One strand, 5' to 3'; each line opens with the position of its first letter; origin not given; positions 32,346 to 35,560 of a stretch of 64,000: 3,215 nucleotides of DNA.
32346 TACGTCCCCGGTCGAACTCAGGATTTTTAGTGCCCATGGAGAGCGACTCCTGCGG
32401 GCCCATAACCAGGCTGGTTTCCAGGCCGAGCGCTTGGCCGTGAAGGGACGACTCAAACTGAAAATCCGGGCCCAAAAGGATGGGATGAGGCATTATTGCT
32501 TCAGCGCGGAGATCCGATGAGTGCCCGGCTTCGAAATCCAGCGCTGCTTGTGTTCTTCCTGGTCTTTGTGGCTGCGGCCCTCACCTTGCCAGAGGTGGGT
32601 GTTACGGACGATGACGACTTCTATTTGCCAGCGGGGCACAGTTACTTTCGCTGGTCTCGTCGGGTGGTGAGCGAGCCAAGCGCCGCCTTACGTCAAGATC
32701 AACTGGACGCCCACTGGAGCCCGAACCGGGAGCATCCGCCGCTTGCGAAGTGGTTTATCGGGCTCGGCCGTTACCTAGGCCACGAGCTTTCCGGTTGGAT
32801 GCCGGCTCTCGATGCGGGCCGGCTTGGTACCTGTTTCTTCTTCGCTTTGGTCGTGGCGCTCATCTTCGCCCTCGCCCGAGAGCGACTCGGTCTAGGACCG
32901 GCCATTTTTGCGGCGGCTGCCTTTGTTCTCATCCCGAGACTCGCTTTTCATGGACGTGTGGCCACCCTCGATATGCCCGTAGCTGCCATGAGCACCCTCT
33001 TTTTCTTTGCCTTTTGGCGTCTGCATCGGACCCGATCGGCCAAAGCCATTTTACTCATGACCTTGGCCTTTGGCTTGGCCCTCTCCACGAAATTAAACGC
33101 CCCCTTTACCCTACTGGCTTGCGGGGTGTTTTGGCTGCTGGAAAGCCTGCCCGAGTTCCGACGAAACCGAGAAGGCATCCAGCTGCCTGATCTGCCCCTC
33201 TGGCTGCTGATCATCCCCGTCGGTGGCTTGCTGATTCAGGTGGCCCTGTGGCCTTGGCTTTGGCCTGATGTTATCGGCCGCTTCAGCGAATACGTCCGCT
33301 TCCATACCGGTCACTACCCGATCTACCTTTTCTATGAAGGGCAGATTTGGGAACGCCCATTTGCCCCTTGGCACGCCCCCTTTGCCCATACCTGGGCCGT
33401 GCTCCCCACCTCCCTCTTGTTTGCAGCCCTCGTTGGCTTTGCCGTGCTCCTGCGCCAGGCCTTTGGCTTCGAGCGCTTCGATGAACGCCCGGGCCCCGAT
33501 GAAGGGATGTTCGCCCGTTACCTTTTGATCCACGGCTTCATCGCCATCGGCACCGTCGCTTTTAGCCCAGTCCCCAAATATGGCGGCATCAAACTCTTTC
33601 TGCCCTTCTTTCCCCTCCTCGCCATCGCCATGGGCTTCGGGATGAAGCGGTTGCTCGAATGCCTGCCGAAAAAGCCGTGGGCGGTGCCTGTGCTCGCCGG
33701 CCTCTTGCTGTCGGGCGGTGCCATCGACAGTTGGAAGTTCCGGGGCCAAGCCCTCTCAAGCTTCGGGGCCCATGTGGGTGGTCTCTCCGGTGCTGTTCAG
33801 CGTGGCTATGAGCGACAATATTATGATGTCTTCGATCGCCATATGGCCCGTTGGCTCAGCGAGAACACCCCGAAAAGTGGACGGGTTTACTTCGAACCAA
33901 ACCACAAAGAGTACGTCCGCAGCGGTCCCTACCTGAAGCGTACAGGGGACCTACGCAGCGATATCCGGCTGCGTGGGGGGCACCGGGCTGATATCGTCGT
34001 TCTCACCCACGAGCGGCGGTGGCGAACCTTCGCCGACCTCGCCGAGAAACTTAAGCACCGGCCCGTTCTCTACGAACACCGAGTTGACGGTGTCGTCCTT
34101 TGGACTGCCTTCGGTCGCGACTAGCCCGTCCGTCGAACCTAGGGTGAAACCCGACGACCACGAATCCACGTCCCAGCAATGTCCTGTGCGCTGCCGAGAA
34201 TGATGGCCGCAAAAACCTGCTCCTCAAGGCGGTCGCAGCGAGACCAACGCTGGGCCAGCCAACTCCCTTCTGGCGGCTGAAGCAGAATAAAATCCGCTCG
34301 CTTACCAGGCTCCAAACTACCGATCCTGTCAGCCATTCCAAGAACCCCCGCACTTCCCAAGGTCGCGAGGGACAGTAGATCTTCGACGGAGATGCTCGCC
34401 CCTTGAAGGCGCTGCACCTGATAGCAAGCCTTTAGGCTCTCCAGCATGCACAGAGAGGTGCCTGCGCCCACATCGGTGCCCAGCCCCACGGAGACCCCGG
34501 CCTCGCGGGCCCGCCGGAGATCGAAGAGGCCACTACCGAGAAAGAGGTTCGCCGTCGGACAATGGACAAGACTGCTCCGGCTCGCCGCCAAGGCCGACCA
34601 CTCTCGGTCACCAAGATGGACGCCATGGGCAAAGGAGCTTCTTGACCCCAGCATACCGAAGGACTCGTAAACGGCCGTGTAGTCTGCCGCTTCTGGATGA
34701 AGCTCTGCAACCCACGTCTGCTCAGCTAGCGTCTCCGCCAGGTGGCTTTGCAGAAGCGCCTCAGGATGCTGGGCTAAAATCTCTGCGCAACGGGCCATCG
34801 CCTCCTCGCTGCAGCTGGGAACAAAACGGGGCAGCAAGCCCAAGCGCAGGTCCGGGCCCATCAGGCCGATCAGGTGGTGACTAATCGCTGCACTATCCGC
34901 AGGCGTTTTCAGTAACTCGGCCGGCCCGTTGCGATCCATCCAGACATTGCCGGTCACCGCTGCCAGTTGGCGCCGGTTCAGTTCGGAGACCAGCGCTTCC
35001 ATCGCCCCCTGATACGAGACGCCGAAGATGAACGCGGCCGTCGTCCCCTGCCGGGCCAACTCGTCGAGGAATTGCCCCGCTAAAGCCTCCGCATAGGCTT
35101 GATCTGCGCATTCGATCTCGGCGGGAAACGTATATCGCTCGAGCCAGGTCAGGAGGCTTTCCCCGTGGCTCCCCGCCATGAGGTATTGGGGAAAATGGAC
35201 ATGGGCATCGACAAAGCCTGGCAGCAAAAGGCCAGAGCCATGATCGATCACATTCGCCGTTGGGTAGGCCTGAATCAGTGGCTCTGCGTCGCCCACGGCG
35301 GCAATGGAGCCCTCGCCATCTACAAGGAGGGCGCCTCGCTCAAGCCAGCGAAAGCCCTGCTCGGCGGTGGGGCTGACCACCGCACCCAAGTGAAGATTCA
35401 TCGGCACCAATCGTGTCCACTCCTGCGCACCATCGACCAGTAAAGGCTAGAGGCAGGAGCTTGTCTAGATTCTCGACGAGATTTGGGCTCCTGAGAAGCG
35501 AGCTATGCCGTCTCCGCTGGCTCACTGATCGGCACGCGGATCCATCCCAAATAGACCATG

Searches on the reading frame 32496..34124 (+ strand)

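Call 7: search_protein_families(library=pfam, proteins=[window:32496-34124:+], max_evalue=0.01)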
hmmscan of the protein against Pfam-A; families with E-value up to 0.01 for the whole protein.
window:32496-34124:+ (542 aa): 2 families
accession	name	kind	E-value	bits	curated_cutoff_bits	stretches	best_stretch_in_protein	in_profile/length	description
PF13231.12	PMT_2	-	6.2e-12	46.4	26.1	1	80-216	2-132/160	Dolichyl-phosphate-mannose-protein mannosyltransferase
PF02366.24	PMT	-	7.5e-07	29.4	22.7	1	80-216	45-199/245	Dolichyl-phosphate-mannose-protein mannosyltransferase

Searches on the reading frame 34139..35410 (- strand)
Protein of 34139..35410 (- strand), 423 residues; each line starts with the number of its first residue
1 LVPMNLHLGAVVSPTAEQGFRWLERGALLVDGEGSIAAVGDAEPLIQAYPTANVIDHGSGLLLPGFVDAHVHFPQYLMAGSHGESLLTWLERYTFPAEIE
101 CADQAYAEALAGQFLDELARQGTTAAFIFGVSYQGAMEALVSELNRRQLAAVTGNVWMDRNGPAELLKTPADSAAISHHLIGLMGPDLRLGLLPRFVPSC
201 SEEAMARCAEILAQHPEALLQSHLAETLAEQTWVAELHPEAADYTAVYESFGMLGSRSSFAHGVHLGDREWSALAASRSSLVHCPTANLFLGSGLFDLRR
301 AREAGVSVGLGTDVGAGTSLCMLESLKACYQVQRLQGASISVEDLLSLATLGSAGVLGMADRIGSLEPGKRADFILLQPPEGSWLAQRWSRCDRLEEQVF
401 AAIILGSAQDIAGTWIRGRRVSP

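Call 7: search_protein_families(library=pfam, proteins=[window:34139-35410:-], max_evalue=0.01)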
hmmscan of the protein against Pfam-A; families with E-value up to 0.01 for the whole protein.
window:34139-35410:- (423 aa): 2 families
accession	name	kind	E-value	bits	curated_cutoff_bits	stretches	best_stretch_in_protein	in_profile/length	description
PF01979.26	Amidohydro_1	-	5.9e-51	174.2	25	1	62-421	2-345/345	Amidohydrolase family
PF07969.17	Amidohydro_3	-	2.8e-15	57.2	29.7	1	248-421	299-471/472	Amidohydrolase family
